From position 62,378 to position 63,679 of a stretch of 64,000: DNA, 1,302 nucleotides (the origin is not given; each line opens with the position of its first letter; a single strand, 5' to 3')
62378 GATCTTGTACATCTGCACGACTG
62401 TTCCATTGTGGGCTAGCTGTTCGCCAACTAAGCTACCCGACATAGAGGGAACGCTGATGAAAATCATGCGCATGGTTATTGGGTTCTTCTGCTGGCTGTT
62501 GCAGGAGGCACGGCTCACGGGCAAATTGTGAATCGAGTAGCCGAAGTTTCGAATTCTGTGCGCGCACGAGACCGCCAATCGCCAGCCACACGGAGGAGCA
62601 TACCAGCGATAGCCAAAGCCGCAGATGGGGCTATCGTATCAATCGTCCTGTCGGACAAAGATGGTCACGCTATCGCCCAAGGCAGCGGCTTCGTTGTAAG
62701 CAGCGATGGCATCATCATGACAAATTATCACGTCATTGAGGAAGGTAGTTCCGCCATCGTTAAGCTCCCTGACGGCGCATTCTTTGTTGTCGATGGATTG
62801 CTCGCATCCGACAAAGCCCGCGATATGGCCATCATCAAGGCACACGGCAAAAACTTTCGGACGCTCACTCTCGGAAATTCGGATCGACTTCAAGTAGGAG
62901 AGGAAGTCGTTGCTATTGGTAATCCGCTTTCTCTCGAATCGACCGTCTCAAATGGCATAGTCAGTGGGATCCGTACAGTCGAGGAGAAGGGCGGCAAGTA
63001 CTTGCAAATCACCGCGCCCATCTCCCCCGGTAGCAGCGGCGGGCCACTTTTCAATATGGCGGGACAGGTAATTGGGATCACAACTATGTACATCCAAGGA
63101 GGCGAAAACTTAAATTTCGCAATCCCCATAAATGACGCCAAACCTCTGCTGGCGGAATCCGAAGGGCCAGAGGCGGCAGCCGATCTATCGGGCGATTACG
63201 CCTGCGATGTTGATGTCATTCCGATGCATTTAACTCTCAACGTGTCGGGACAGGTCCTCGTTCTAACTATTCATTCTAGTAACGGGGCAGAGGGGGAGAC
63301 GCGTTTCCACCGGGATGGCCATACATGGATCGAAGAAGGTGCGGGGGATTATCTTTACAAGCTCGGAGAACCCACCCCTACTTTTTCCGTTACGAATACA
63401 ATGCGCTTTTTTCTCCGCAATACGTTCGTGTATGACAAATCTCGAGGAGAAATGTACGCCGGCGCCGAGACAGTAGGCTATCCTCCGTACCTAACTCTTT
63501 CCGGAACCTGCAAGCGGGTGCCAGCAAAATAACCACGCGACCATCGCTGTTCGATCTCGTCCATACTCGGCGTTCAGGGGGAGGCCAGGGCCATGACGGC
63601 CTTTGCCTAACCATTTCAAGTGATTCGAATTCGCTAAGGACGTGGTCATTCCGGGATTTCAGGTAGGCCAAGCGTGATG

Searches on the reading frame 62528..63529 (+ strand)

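Call 39: search_protein_families(library=pfam, proteins=[window:62528-63529:+], max_evalue=0.001)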
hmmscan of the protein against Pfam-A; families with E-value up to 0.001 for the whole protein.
window:62528-63529:+ (334 aa): 2 families
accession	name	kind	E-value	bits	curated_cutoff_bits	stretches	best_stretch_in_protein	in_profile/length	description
PF13365.12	Trypsin_2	-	3.5e-33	115.8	27.6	1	52-184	1-144/144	Trypsin-like peptidase domain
PF00089.32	Trypsin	-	9.1e-11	42.4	20.6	1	52-206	27-218/220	Trypsin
